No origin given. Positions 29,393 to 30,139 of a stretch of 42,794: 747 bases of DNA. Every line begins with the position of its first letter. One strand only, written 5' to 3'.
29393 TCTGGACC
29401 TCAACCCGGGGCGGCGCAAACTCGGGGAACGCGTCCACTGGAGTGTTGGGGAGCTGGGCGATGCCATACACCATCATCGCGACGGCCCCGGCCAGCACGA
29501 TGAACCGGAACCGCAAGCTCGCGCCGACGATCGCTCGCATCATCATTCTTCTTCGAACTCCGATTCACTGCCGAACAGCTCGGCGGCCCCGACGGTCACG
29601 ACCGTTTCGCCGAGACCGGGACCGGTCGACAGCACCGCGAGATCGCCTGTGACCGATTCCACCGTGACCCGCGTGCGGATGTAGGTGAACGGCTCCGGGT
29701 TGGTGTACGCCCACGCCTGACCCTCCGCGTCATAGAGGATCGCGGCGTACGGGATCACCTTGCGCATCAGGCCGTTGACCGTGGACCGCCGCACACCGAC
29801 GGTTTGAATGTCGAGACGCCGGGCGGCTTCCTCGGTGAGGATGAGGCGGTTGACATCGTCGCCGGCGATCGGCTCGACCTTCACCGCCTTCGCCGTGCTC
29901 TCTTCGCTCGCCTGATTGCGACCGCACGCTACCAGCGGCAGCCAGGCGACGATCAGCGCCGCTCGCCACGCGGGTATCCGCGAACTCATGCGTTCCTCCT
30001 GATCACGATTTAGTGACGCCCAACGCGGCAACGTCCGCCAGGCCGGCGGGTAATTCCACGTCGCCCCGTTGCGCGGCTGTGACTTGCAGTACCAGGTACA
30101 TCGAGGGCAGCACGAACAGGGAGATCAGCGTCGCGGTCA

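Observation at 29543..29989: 148-aa lipoprotein that looks like a membrane-proximal-domain-only remnant of an RND adaptor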

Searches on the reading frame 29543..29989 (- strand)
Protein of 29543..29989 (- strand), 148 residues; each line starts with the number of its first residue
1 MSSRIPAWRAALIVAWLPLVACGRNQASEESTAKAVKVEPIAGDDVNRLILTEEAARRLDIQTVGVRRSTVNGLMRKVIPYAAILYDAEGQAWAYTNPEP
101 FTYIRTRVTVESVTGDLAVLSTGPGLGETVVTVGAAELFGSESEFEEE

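Call 6: search_protein_families(library=pfam, proteins=[window:29543-29989:-], max_evalue=0.01)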
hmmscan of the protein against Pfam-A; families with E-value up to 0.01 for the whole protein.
window:29543-29989:- (148 aa): 0 families

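Call 7: search_protein_families(library=ncbifam, proteins=[window:29543-29989:-], max_evalue=0.01)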
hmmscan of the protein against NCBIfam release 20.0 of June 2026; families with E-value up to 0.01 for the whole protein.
window:29543-29989:- (148 aa): 0 families

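Call 9: search_solved_structures(query=window:29543-29989:-, max_evalue=10, show_alignments=3)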
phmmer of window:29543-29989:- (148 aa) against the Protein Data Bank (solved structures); distinct sequences matched with E-value up to 10: 3.
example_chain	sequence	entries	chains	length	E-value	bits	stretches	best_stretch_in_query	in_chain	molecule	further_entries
4l8j_A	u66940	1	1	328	0.79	13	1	79-139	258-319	Putative efflux transporter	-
1vbi_A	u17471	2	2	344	0.9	12.8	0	53-101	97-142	Type 2 malate/lactate dehydrogenase | malate/L-lactate dehydrogenase family protein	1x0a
5k6l_A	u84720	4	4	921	1.4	12.2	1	115-145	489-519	B-GLUCOSIDASE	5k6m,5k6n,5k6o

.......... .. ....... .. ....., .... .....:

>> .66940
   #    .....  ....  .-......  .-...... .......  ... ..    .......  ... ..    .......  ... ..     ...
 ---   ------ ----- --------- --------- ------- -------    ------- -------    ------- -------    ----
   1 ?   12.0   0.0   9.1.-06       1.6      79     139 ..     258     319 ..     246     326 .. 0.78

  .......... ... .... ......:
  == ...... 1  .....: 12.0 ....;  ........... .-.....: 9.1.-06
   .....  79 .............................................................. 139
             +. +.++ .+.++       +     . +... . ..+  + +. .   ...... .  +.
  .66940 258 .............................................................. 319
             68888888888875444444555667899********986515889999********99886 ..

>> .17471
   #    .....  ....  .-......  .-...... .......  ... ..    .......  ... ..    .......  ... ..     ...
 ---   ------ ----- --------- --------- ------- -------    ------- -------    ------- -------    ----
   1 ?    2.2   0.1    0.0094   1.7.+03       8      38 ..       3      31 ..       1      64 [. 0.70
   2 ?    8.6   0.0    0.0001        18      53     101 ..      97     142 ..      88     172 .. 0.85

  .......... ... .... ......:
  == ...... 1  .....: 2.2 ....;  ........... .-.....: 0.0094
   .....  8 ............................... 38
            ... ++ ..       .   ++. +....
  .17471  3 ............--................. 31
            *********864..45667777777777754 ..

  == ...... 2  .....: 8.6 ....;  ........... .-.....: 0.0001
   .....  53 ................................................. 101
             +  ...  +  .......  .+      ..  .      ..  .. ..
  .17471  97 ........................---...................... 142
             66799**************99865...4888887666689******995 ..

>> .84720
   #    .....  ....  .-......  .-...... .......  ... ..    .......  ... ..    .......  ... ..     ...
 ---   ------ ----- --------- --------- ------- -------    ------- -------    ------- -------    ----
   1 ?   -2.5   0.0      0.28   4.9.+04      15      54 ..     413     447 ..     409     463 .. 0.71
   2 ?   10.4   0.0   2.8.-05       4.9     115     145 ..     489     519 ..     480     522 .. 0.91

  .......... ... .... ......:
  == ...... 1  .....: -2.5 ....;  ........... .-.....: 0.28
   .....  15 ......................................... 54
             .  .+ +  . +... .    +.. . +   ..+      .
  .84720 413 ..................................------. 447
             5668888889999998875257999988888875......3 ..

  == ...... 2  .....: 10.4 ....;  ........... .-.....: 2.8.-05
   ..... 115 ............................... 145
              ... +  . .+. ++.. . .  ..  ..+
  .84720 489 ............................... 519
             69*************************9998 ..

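Call 10: find_homologous_proteins(query=window:29543-29989:-, max_evalue=0.001)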
Query window:29543-29989:- (148 aa): 669 proteins with E <= 0.001 among 767 candidates; the best 120 are listed.
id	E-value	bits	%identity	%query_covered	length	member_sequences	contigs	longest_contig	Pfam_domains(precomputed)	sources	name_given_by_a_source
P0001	1.8e-86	305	97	100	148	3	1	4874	-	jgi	-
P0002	3.1e-86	304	97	100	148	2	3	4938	-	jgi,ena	-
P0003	2.2e-82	292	93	93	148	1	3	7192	-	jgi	jgi:hypothetical protein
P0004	5.7e-81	287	92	95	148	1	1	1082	-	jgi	jgi:hypothetical protein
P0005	7.8e-81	287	91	95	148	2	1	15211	-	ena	-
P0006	2.9e-80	285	89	95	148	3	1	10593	-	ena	-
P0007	1.1e-79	283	89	95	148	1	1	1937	-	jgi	jgi:hypothetical protein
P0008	6.6e-79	281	89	95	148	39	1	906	-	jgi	jgi:hypothetical protein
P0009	3.5e-78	278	87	95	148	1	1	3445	-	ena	-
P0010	7.4e-78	277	86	100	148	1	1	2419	-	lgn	-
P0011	8.4e-78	277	86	100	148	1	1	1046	-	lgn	-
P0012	1.2e-77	276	86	100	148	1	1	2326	-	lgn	-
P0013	1.2e-77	276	88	95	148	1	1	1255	-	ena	-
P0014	2.2e-76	272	90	95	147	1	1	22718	-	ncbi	-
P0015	1.0e-75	270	86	100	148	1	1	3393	-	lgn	-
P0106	5.3e-38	148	55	92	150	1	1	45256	-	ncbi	-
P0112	7.7e-38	148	55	93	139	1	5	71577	-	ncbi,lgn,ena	-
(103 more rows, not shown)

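Call 15: search_solved_structures(query=A1, max_evalue=10, show_alignments=4)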
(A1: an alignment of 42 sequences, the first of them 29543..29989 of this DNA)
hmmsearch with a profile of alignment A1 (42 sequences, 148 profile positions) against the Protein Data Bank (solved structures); distinct sequences matched with E-value up to 10: 3.
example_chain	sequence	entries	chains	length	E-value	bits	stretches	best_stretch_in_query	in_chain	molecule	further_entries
6vej_P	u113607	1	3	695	0.00084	22.4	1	69-138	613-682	Probable Resistance-Nodulation-Cell Division (RND) efflux membrane fusion protein,Probable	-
4l8j_A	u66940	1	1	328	0.22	14.6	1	79-138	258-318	Putative efflux transporter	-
2edp_A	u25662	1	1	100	0.26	14.4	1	90-144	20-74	Shroom family member 4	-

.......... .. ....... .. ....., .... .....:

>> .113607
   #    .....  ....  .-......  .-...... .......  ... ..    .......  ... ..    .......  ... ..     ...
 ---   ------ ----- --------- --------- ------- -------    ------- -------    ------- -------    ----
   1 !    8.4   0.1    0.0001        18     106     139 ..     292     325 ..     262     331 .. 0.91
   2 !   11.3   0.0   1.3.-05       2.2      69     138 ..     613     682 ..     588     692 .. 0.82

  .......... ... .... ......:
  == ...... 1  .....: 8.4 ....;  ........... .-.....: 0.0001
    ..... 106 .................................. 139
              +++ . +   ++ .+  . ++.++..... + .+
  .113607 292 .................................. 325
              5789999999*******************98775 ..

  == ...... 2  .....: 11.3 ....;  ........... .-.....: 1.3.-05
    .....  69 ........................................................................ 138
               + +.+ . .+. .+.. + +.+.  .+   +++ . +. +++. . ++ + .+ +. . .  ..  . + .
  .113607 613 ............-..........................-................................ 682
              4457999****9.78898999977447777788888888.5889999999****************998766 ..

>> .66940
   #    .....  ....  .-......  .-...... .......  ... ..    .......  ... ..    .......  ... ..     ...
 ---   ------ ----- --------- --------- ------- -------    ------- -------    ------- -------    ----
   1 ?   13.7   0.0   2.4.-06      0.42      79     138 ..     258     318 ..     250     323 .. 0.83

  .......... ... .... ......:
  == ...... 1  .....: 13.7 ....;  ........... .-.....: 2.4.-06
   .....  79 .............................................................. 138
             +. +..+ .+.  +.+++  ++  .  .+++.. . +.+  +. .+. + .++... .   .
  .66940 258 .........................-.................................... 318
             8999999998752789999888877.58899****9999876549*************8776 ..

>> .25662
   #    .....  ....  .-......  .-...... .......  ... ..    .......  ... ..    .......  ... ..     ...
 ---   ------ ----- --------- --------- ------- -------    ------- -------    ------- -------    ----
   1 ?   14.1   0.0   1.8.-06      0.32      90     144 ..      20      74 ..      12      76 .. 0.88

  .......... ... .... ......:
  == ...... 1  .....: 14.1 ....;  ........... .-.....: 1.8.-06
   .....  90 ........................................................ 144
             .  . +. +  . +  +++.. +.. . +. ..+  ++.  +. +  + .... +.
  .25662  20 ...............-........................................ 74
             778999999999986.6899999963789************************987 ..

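Call 16: find_related_loci(query=A1, collection=genome_contigs, flank=10000)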
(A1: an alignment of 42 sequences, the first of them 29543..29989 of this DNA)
Query A1 (148 aa) in genome_contigs; peptide patterns used: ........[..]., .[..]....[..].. (x = any residue, [..] = any of these).
331 stretches matched a pattern; 309 encode a relative of the query (tblastn E <= 1e-3); the best 80 are kept; 80 distinct loci.
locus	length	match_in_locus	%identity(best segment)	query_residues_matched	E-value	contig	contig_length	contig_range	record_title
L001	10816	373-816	95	1-148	3e-91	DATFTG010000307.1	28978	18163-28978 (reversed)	MAG TPA_asm: Gemmatimonadales bacterium isolate SMAG_U9404 k141_4971091, whole genome shotgun sequence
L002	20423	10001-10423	82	1-141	2e-74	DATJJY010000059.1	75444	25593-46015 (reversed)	MAG TPA_asm: Gemmatimonadales bacterium isolate SMAG_U15578 k141_7989606, whole genome shotgun sequence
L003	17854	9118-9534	58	6-141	4e-44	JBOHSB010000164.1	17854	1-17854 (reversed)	MAG: Gemmatimonadales bacterium isolate TC-S_metawrap_bin.265 k127_586324, whole genome shotgun sequence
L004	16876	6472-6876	56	8-141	6e-44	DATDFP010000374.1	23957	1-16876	MAG TPA_asm: Gemmatimonadales bacterium isolate SMAG_U229 k141_1321342, whole genome shotgun sequence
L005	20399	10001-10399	58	10-141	1e-43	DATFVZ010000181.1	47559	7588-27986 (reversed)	MAG TPA_asm: Gemmatimonadales bacterium isolate SMAG_U9477 k141_7696076, whole genome shotgun sequence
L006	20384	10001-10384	59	12-140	8e-43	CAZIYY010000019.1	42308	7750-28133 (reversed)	MAG TPA_asm: uncultured Anaerolinea sp. isolate SRP119689_co1_277 genome assembly, contig: NODE_1057_length_42308_cov_4.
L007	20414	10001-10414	54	12-148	4e-42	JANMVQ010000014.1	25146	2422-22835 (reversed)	MAG: Chloroflexota bacterium isolate OTE_88_metabat_60 OTE_88_k141_660782, whole genome shotgun sequence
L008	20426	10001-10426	51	10-148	3e-41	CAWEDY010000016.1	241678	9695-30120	MAG: uncultured Planctomycetota bacterium isolate MFD04944.bin.2.121 genome assembly, contig: contig_37090, whole genome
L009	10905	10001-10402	51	10-143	6e-40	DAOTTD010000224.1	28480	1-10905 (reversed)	MAG TPA_asm: Ktedonobacteraceae bacterium isolate B30_77 k127_4946403, whole genome shotgun sequence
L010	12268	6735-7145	50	12-148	8e-40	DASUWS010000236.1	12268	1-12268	MAG TPA_asm: Ktedonobacterales bacterium isolate SMAG_U1849 k141_138193, whole genome shotgun sequence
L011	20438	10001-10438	48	1-145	1e-38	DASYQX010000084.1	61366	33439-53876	MAG TPA_asm: Gemmatimonadales bacterium isolate SMAG_U4496 k141_3657389, whole genome shotgun sequence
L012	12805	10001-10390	54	21-148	2e-38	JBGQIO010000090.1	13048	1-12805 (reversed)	MAG: Anaerolineae bacterium isolate OBJ2_061818_070_47 k141_2197472_length_13048_cov_11.6596, whole genome shotgun seque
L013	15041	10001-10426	46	1-142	5e-38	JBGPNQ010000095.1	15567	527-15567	MAG: Anaerolineae bacterium isolate OBJ_0618_7090110_210 k141_8366173_length_15567_cov_10.0015, whole genome shotgun seq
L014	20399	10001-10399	50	12-144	5e-38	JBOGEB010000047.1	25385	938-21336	MAG: Egibacteraceae bacterium isolate SD8052_metabat2.bin.1 NODE_47_length_25385_cov_22.641183, whole genome shotgun seq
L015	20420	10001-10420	51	10-148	1e-37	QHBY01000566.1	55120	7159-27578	MAG: Pseudonocardiales bacterium isolate RRmetagenome_bin8 25913.lane1.1__paired__contig_8749, whole genome shotgun sequ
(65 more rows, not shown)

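Call 19: predict_structure(alignment_id=A1)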
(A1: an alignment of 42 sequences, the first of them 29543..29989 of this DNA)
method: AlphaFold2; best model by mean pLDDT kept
length: 148 residues; sequences in the alignment: 42
mean_pLDDT: 82.1   pTM: 0.70
mean pLDDT of the five models: 82.1, 81.6, 80.8, 79.9, 77.3
residues with pLDDT >= 90: 94; 70-90: 17; 50-70: 15; < 50: 22
segments of 3 or more residues with pLDDT < 50: 1-4, 15-17, 20-32
pLDDT, mean of each block of 10 residues (from residue 1): 48 49 38 75 86 94 97 97 95 96 96 97 96 94 69
secondary structure, 60 per line:
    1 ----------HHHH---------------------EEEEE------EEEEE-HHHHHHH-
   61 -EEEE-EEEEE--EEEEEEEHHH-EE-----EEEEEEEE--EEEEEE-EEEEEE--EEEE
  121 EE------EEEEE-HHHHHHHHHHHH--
elements in order: H11-14 E36-40 E47-51 H53-59 E62-65 E67-71 E74-80 E92-99 E102-107 E109-114 E117-122 E129-133 H135-146

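Call 22: fold_search(model_id=the predicted structure, library=pdb)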
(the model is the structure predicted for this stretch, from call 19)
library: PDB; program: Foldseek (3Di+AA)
matches with E <= 10: 705; with E <= 0.001: 2
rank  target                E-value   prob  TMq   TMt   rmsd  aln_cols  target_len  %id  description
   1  3ne5_C                5.2e-04  1.00  0.42  0.20  19.0       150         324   16  Crystal structure of the CusBA heavy-metal efflux complex from Escherichia coli (released 2011-03-02)
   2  5a4g_MODEL_1_A        5.8e-04  1.00  0.44  0.37  11.8       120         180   19  NMR structure of a 180 residue construct encompassing the N-terminal metal-binding site and the membrane proxi (released 2016-05-18)
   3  9j3d_D                3.4e-03  1.00  0.40  0.18  25.2       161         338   17  Cryo-EM structure of TMexCD1-TOprJ1 (released 2025-08-13)
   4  9tg4_F                8.0e-03  1.00  0.38  0.17  20.0       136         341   10  Structure of the YbjP lipoprotein bound to the AcrABZ-TolC efflux pump (released 2026-04-08)
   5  3ne5_B                1.1e-02  1.00  0.37  0.18   1.6        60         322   25  Crystal structure of the CusBA heavy-metal efflux complex from Escherichia coli (released 2011-03-02)
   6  6iok_K                2.0e-02  1.00  0.37  0.17   1.5        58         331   21  Cryo-EM structure of multidrug efflux pump MexAB-OprM (0 degree state) (released 2019-04-03)
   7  4kku_C                2.3e-02  0.99  0.38  0.22  22.3       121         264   16  Structure of BesA (Selenomethinone derivative - P212121) (released 2013-07-10)
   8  6iok_I                2.5e-02  0.99  0.38  0.17  21.0       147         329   15  Cryo-EM structure of multidrug efflux pump MexAB-OprM (0 degree state) (released 2019-04-03)
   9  3lnn_A                2.8e-02  1.00  0.36  0.16   1.9        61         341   20  Crystal structure of ZneB from Cupriavidus metallidurans (released 2010-06-30)
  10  9tg4_G                2.9e-02  1.00  0.40  0.18   1.6        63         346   16  Structure of the YbjP lipoprotein bound to the AcrABZ-TolC efflux pump (released 2026-04-08)
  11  9v53_A1               3.8e-02  0.98  0.39  0.17  22.7       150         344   10  Structure of TolC, YbjP, and AcrABZ complex (released 2025-11-05)
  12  9tg4_H                4.0e-02  1.00  0.38  0.17  19.1       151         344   10  Structure of the YbjP lipoprotein bound to the AcrABZ-TolC efflux pump (released 2026-04-08)
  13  4kku_A                4.0e-02  0.99  0.38  0.22  22.3       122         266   16  Structure of BesA (Selenomethinone derivative - P212121) (released 2013-07-10)
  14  9tg4_D                4.0e-02  0.99  0.37  0.16  22.4       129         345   12  Structure of the YbjP lipoprotein bound to the AcrABZ-TolC efflux pump (released 2026-04-08)
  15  3ow7_A                4.7e-02  0.99  0.37  0.19  22.2       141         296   13  Crystal structure of the membrane fusion protein CusB from Escherichia coli. (released 2010-11-17)
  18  4kkt_C                6.9e-02  0.97  0.38  0.22  22.4       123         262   15  Crystal Structure of BesA (P21 form) (released 2013-07-10)
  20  4kku_B                8.1e-02  0.97  0.38  0.21  22.2       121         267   16  Structure of BesA (Selenomethinone derivative - P212121) (released 2013-07-10)
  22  4kkt_A                8.5e-02  0.96  0.38  0.22  22.1       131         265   11  Crystal Structure of BesA (P21 form) (released 2013-07-10)
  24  4kkt_B                9.5e-02  1.00  0.38  0.22   1.8        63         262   17  Crystal Structure of BesA (P21 form) (released 2013-07-10)
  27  4kkt_D                1.2e-01  1.00  0.38  0.22   1.7        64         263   17  Crystal Structure of BesA (P21 form) (released 2013-07-10)
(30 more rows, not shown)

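Call 23: search_protein_representatives(alignment_id=A1)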
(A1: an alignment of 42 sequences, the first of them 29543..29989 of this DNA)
Query: 42 sequences, 148 profile positions. Proteins with E-value up to 0.001 (for the whole library): 2387; up to 1e-10: 1855; up to 1e-30: 540. The best 150 are listed.
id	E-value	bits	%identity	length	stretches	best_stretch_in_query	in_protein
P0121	1.6e-56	206.5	-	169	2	27-148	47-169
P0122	3.6e-56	205.4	-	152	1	1-148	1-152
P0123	4.6e-56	205.1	-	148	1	1-148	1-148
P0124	4.5e-54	198.6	-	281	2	70-145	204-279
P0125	5.3e-53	195.1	-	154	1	1-148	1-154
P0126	2.0e-52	193.2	-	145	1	1-144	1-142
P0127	7.9e-52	191.3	-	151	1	1-148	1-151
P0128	1.1e-51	190.9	-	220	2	4-132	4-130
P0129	1.6e-51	190.3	-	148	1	1-148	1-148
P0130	3.9e-51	189.0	-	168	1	1-144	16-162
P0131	1.3e-50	187.4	-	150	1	1-143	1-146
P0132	4.4e-50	185.6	-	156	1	4-147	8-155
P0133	9.0e-50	184.6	-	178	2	77-144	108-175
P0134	9.6e-50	184.5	-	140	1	9-147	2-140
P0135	5.3e-49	182.1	-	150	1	1-143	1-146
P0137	2.0e-48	180.2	-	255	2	73-143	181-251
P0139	4.3e-48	179.2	-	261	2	73-144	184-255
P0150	1.0e-46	174.7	-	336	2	72-144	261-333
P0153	1.6e-46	174.1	-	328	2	28-148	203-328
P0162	1.4e-45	171.0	-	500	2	72-144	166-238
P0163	2.5e-45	170.2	-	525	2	71-144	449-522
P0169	7.0e-45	168.8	-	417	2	77-144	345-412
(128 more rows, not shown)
